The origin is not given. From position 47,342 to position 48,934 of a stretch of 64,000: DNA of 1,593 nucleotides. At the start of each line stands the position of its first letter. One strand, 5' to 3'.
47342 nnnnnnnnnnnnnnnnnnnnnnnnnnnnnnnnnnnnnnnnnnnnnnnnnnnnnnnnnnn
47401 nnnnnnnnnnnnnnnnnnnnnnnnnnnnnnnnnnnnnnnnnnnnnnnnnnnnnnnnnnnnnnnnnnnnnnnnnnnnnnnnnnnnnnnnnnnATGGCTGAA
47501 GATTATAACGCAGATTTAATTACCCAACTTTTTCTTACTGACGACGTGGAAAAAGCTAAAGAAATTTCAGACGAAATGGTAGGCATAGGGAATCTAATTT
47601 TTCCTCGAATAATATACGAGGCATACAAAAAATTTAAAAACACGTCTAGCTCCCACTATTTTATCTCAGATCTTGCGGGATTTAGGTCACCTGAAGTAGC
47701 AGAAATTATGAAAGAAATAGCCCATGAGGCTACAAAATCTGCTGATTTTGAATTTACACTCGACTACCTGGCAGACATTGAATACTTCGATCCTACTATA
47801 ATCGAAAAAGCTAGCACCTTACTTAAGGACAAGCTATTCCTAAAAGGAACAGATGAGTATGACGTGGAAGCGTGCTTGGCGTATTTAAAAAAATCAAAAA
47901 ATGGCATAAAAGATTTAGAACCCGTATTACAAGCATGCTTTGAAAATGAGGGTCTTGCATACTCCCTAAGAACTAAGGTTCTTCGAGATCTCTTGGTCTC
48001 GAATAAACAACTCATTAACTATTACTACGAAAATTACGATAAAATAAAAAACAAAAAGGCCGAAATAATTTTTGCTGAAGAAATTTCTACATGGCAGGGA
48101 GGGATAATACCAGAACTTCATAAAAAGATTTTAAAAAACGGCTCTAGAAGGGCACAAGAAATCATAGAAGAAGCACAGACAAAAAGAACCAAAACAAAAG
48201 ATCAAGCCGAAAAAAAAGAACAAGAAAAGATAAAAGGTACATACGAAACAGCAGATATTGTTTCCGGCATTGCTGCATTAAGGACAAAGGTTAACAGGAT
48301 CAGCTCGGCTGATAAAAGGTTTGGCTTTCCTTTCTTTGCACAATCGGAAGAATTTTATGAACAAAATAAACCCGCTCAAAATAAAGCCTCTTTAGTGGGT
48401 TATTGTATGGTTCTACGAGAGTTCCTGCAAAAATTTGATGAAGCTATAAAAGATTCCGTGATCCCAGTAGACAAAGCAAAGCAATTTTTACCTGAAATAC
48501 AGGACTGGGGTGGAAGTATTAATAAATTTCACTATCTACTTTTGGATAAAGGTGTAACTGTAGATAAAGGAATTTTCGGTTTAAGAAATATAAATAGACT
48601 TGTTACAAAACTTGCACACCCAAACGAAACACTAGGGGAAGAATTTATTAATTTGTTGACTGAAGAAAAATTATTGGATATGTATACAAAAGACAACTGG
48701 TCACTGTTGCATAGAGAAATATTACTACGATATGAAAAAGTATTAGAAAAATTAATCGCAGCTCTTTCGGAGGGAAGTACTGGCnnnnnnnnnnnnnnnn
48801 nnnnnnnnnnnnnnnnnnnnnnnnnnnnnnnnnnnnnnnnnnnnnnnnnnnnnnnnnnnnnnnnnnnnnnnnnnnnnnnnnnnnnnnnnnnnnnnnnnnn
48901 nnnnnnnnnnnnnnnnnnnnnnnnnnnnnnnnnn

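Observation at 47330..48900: AT-rich 431-aa gene bracketed by 24-bp near-identical direct repeats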

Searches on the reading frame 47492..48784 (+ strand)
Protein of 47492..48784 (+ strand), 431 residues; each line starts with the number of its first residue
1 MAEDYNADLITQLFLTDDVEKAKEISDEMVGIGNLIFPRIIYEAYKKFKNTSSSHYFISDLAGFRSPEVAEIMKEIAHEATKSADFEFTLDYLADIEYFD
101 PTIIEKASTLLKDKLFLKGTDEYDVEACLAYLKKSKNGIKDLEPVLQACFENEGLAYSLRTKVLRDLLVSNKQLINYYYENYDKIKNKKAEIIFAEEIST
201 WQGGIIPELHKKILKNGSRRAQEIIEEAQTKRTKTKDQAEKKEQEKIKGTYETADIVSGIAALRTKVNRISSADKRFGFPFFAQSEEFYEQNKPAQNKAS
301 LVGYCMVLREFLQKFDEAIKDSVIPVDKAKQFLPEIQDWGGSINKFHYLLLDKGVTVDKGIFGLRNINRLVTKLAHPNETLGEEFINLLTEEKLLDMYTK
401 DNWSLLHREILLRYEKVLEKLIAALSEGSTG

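Call 8: search_protein_families(library=pfam, proteins=[window:47492-48784:+], max_evalue=1)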
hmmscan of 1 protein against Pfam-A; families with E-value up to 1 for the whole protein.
window:47492-48784:+ (431 aa): 5 families
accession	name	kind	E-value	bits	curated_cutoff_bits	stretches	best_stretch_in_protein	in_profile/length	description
PF01706.21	FliG_C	-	0.036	14.8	23.3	1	207-247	53-93/108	FliG C-terminal domain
PF19068.5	DUF5764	-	0.12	12.9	29.2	0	52-114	6-72/133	Family of unknown function (DUF5764)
PF00430.23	ATP-synt_B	-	0.21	12.1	28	1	211-254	57-100/132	ATP synthase B/B' CF(0)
PF01991.23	vATP-synt_E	-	0.23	11.3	24.2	1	212-254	1-43/199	ATP synthase (E/31 kDa) subunit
PF05103.18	DivIVA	-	0.83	10.1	28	0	210-252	76-117/131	DivIVA protein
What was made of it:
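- On HEAT/ARM alpha-solenoid repeat proteins: There is no Pfam repeat match (call 8).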

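Call 9: search_protein_families(library=padloc, proteins=[window:47492-48784:+], max_evalue=1)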
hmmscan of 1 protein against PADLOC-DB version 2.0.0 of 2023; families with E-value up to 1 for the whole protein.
window:47492-48784:+ (431 aa): 0 families
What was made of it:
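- On Known anti-phage defence systems (PADLOC v2): 0 families at E up to 1 (call 9).
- No defence-system model matches (call 9).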

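Call 10: search_protein_families(library=phrogs, proteins=[window:47492-48784:+], max_evalue=1)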
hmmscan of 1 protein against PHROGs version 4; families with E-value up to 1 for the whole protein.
window:47492-48784:+ (431 aa): 2 families
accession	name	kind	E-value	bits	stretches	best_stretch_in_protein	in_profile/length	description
phrog_32764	-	unknown function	0.0079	16.2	1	216-262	178-223/478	-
phrog_29515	-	unknown function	0.18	13.2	1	201-278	29-103/140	-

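Call 11: search_protein_families(library=ncbifam, proteins=[window:47492-48784:+], max_evalue=1)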
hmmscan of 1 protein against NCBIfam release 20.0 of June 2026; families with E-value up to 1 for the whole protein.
window:47492-48784:+ (431 aa): 2 families
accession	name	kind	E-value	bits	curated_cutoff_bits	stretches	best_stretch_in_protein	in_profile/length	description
TIGR01144.1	ATP_synt_b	equivalog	0.029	14.3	65.5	1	193-247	35-89/147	F0F1 ATP synthase subunit B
NF003049.0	PRK03963.1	equivalog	0.36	10.7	225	0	208-248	6-46/198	V-type ATP synthase subunit E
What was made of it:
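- On Transposon / insertion sequence: The protein matches no transposase family (calls 8, 10, 11).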

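Call 12: find_homologous_proteins(query=window:47492-48784:+)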
Query window:47492-48784:+ (431 aa): 33 proteins with E <= 0.001 among 8000 candidates.
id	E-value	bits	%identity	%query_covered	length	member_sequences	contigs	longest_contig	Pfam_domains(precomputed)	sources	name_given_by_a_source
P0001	2.3e-280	947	100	100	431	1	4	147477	-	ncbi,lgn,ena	-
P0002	2.3e-150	519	57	99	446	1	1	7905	-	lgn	-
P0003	1.5e-147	510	56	99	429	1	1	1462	-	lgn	-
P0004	5.9e-145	501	56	99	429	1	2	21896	-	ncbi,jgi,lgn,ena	-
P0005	4.9e-138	479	53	99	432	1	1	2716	-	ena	-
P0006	6.5e-138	478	52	99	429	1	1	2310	-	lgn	-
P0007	3.8e-137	476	54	99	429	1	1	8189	-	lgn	-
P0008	5.7e-137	475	54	99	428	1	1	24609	-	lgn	-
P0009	6.9e-137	475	54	99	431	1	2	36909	-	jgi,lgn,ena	jgi:hypothetical protein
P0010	1.2e-136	474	52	100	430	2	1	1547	-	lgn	-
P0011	5.2e-135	469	53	99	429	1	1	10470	-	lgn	-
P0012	3.5e-133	463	51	98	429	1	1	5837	-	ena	-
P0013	8.7e-132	458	50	100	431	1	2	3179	-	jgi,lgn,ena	-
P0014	8.1e-131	455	52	100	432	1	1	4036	-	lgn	-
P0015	3.7e-128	446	51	99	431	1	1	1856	-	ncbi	-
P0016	1.1e-127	445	50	99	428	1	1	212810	-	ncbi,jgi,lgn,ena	ncbi:MAG: hypothetical protein WCT16_02240 [Candidatus Buchananbacteria bacterium]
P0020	1.0e-124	435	49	99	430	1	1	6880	-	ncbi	-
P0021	2.3e-124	434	49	99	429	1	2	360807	-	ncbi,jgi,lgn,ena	ncbi:MAG: hypothetical protein WC242_05530 [Candidatus Paceibacterota bacterium]|jgi:hypothetical pr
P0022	6.3e-122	426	49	99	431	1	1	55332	-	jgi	jgi:hypothetical protein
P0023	8.7e-121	422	47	100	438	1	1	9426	-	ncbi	-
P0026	9.3e-118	412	46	99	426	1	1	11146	-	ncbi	-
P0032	2.2e-82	295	39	99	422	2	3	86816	-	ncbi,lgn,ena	-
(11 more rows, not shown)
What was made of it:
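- The best database homologue is 57% identical, although the sister genomes are in the database (call 12).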

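Call 14: find_encoding_contigs(protein=P0001, flank=6000, max_places=6)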
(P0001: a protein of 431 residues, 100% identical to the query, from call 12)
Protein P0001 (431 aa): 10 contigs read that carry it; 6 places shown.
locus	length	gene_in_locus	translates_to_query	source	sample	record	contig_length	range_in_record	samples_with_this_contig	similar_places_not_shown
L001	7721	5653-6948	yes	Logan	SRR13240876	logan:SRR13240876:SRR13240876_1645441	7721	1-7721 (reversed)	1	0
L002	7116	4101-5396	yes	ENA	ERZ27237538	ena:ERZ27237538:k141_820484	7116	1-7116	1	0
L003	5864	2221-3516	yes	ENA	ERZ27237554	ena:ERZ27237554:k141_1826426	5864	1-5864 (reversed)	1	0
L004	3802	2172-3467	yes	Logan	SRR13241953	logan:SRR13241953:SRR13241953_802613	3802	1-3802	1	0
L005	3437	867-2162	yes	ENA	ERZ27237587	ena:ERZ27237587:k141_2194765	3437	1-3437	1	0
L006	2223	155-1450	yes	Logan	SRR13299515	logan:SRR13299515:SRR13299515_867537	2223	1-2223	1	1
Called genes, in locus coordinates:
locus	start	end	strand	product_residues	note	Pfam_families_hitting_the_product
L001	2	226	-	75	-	?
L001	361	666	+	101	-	PF00166:Cpn10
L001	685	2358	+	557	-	PF00118:Cpn60_TCP1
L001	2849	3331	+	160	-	-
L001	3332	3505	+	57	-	-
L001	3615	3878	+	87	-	-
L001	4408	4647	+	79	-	-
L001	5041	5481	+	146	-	PF01029:NusB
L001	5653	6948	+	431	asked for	-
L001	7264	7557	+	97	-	PF00216:Bac_DNA_binding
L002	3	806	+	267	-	?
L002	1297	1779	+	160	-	-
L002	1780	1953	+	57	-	-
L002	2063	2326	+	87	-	-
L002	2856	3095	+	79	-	-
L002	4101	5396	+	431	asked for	-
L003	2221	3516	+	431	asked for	-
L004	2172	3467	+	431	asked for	-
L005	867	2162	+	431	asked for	-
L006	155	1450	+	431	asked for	-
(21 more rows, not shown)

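Call 15: find_encoding_contigs(protein=P0016, flank=6000, max_places=3)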
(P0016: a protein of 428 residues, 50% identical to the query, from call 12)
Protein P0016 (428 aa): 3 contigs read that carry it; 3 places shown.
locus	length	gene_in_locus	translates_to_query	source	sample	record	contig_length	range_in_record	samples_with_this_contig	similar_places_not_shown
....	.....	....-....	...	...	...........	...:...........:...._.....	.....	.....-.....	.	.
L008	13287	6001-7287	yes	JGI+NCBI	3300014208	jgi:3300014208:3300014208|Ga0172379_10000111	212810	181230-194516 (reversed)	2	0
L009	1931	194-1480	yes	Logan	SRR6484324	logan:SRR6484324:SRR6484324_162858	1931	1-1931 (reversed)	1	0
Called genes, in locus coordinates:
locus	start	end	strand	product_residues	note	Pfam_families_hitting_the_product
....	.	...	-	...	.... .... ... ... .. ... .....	-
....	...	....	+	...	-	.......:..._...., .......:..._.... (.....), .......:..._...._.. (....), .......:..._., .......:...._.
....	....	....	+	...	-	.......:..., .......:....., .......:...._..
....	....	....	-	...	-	-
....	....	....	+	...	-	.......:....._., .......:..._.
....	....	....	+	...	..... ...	-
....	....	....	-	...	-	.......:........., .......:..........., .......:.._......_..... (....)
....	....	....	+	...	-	-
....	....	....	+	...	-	-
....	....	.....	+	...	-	-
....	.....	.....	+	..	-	-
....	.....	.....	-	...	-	-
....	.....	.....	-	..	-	-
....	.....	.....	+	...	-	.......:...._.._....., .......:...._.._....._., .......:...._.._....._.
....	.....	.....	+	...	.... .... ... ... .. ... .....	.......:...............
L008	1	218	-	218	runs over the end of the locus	-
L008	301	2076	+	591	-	PF00009:GTP_EFTU, PF01926:MMR_HSR1 (faint), PF03144:GTP_EFTU_D2 (weak), PF00679:EFG_C, PF06421:LepA_C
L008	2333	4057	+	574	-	PF01368:DHH, PF02272:DHHA1, PF17768:RecJ_OB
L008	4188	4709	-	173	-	-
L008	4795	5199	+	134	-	PF00075:RNase_H, PF13456:RVT_3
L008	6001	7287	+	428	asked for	-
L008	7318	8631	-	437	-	PF00239:Resolvase, PF07508:Recombinase, PF13408:Zn_ribbon_recom (weak)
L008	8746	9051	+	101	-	-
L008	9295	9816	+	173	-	-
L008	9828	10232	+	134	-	-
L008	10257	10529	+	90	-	-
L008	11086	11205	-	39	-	-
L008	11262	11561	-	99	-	-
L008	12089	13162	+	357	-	PF03054:tRNA_Me_trans, PF20259:tRNA_Me_trans_M, PF20258:tRNA_Me_trans_C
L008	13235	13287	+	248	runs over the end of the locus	PF01553:Acyltransferase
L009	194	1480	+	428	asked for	-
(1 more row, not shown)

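Call 16: find_encoding_contigs(protein=P0021, flank=6000, max_places=3)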
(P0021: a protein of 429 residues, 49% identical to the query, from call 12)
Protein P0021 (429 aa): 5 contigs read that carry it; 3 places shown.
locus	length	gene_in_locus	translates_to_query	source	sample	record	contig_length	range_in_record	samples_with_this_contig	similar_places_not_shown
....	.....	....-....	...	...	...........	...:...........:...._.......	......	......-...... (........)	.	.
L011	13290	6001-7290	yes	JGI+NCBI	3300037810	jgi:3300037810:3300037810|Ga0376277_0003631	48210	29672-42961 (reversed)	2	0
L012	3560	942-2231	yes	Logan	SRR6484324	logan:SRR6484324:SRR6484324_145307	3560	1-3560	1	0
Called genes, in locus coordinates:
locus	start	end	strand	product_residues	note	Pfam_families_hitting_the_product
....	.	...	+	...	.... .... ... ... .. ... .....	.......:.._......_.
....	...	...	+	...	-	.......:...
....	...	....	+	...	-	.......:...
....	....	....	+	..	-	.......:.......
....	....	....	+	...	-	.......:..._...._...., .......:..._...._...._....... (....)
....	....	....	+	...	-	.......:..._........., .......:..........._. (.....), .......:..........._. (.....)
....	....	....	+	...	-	-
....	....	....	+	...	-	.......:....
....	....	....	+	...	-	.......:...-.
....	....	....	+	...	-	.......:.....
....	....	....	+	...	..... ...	-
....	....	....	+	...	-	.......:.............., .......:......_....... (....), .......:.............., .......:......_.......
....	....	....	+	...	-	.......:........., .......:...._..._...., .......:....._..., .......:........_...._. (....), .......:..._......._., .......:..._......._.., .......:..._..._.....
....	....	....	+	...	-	-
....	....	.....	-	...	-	-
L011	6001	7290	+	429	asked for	-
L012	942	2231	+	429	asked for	-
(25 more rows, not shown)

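Call 24: search_protein_representatives(protein=window:47492-48784:+)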
Query: 431 residues. Proteins with E-value up to 0.001 (for the whole library): 124; up to 1e-10: 106; up to 1e-30: 75. The best 124 are listed.
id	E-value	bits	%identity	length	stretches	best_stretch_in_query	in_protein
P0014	2.6e-131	454.8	52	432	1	1-429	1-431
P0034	2.3e-97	343.0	43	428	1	1-421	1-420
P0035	1.0e-90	321.1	43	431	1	1-428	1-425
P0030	4.2e-86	305.9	61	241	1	193-431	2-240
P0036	1.7e-85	303.9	42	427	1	1-418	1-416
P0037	1.5e-82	294.2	38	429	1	1-425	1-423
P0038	5.9e-79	282.4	40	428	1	1-425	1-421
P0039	1.2e-71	258.3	37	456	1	1-426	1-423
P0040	2.7e-70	253.9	38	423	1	1-422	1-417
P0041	8.6e-70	252.2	38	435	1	1-421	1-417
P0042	8.4e-64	232.5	34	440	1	2-421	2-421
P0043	1.7e-62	228.2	36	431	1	2-425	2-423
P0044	6.9e-60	219.6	35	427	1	1-421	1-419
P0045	7.1e-59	216.3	37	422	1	1-424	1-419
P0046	5.2e-58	213.4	46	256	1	175-423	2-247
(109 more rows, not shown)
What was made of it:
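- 124 clusters at 50% identity match, nearly all about 430 aa and full length (call 24).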

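Call 28: find_encoding_contigs(protein=P0032, flank=6000, max_places=2)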
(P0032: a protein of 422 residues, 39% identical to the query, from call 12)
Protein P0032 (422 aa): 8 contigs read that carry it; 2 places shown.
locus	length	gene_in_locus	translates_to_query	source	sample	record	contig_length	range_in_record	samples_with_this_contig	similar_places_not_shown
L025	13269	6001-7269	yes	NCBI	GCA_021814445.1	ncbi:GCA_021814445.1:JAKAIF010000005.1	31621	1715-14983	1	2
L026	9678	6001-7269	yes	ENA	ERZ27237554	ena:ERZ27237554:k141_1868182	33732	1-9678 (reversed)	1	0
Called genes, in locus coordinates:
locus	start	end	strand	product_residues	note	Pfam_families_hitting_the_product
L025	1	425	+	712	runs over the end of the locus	?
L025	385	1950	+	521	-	PF11074:DUF2779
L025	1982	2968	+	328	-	-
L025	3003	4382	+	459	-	PF13742:tRNA_anti_2, PF01336:tRNA_anti-codon, PF02601:Exonuc_VII_L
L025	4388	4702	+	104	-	-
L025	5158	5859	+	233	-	PF04471:Mrr_cat, PF13156:Mrr_cat_2 (weak), PF22722:NA-iREase1, PF01396:Zn_ribbon_Top1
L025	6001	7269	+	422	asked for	-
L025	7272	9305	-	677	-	PF02897:Peptidase_S9_N, PF00326:Peptidase_S9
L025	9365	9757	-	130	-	-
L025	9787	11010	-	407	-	PF12704:MacB_PCD, PF02687:FtsX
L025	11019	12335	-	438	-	PF00005:ABC_tran, PF02463:SMC_N (weak)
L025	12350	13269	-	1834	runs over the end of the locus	PF13287:Fn3_assoc, PF13290:CHB_HEX_C_1, PF16403:Bact_surface_Ig-like, PF25059:FN3_DSCAM-DSCAML_C (faint), PF16403:Bact_surface_Ig-like (weak), PF16656:Pur_ac_phosph_N (weak), PF23376:Fn3_VIN3 (faint), PF00041:fn3 (weak), +1 more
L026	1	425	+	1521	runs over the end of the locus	PF13086:AAA_11, PF13245:AAA_19 (faint), PF13604:AAA_30 (faint), PF13086:AAA_11 (weak), PF13087:AAA_12, PF01396:Zn_ribbon_Top1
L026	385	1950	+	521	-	PF11074:DUF2779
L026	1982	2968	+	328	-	-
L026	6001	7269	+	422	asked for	-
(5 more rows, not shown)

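Call 29: find_encoding_contigs(protein=P0022, flank=6000, max_places=2)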
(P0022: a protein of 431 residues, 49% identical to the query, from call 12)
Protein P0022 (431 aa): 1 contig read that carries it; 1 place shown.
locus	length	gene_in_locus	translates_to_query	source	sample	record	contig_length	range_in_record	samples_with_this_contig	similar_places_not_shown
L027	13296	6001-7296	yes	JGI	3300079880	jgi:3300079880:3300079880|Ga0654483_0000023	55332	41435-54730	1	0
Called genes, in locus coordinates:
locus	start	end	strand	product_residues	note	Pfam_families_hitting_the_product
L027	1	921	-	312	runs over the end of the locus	PF13623:SurA_N_2, PF13624:SurA_N_3, PF09312:SurA_N (weak)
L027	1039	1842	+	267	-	-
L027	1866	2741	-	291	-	PF02424:ApbE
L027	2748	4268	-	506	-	PF03116:NQR2_RnfD_RnfE, PF00175:NAD_binding_1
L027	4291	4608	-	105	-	PF09905:VF530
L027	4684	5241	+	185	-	-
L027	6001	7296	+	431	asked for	-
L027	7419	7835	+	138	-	PF00903:Glyoxalase, PF06983:3-dmu-9_3-mt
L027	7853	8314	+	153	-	PF06983:3-dmu-9_3-mt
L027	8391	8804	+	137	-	-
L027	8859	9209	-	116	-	PF09966:DUF2200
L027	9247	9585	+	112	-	-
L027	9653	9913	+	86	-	PF13376:OmdA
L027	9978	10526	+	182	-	PF02600:DsbB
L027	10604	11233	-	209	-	PF00300:His_Phos_1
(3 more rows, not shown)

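Call 30: find_encoding_contigs(protein=P0009, flank=6000, max_places=2)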
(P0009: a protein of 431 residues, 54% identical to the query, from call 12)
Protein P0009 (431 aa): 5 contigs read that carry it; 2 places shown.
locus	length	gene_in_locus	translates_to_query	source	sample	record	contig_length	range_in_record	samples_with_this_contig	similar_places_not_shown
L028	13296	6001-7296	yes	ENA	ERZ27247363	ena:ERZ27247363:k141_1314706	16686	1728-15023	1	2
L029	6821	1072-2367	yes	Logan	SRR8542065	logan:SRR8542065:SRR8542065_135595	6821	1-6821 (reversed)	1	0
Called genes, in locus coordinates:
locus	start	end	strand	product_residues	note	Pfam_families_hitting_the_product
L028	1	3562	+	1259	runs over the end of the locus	PF18076:FGAR-AT_N, PF18072:FGAR-AT_linker, PF02769:AIRS_C, PF22689:FGAR-AT_PurM_N-like, PF02769:AIRS_C, PF13507:GATase_5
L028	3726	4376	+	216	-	PF00551:Formyl_trans_N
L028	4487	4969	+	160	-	PF20603:Bact_hydrolase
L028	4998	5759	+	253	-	PF01936:NYN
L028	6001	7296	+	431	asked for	-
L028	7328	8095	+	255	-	-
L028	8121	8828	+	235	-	PF09171:AGOG (faint)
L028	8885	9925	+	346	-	-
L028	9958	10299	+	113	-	PF01588:tRNA_bind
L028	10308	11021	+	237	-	PF13023:HD_3 (weak)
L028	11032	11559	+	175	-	PF01327:Pep_deformylase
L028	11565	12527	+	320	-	PF01933:CofD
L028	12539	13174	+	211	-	PF13483:Lactamase_B_3, PF23023:Anti-Pycsar_Apyc1 (faint), PF12706:Lactamase_B_2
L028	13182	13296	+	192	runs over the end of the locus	-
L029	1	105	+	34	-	?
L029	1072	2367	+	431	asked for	-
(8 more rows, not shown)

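Call 34: predict_structure(alignment_id=A1)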
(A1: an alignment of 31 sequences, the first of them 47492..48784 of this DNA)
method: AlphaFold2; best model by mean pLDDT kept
length: 431 residues; sequences in the alignment: 31
mean_pLDDT: 88.1   pTM: 0.51
mean pLDDT of the five models: 88.1, 87.8, 86.8, 86.6, 85.4
residues with pLDDT >= 90: 255; 70-90: 150; 50-70: 23; < 50: 3
segments of 3 or more residues with pLDDT < 50: none
pLDDT, mean of each block of 10 residues (from residue 1): 87 94 96 94 95 93 93 95 91 92 89 71 76 75 80 84 81 84 91 93 89 94 93 83 76 89 95 93 89 91 93 92 85 82 92 90 92 77 84 91 92 96 80 36
secondary structure, 60 per line:
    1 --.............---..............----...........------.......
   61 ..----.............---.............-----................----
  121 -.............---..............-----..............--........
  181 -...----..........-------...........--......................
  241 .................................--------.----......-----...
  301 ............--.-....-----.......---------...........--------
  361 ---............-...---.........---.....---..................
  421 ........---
elements in order: H3-15 H19-32 H37-47 H54-62 H67-79 H83-95 H101-116 H122-134 H138-151 H157-170 H173-180 H189-198 H206-216 H219-273 H287-292 H298-312 H317-320 H326-332 H342-352 H364-375 H383-391 H395-399 H403-428
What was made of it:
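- On HEAT/ARM alpha-solenoid repeat proteins: Thirteen short helices span residues 3-216 at pLDDT of about 71-96 (call 34).
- Checked: The protein is predicted all-helical at pLDDT 88 (call 34) and matches nothing in Pfam, NCBIfam, PHROGs or PADLOC (calls 8-11).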
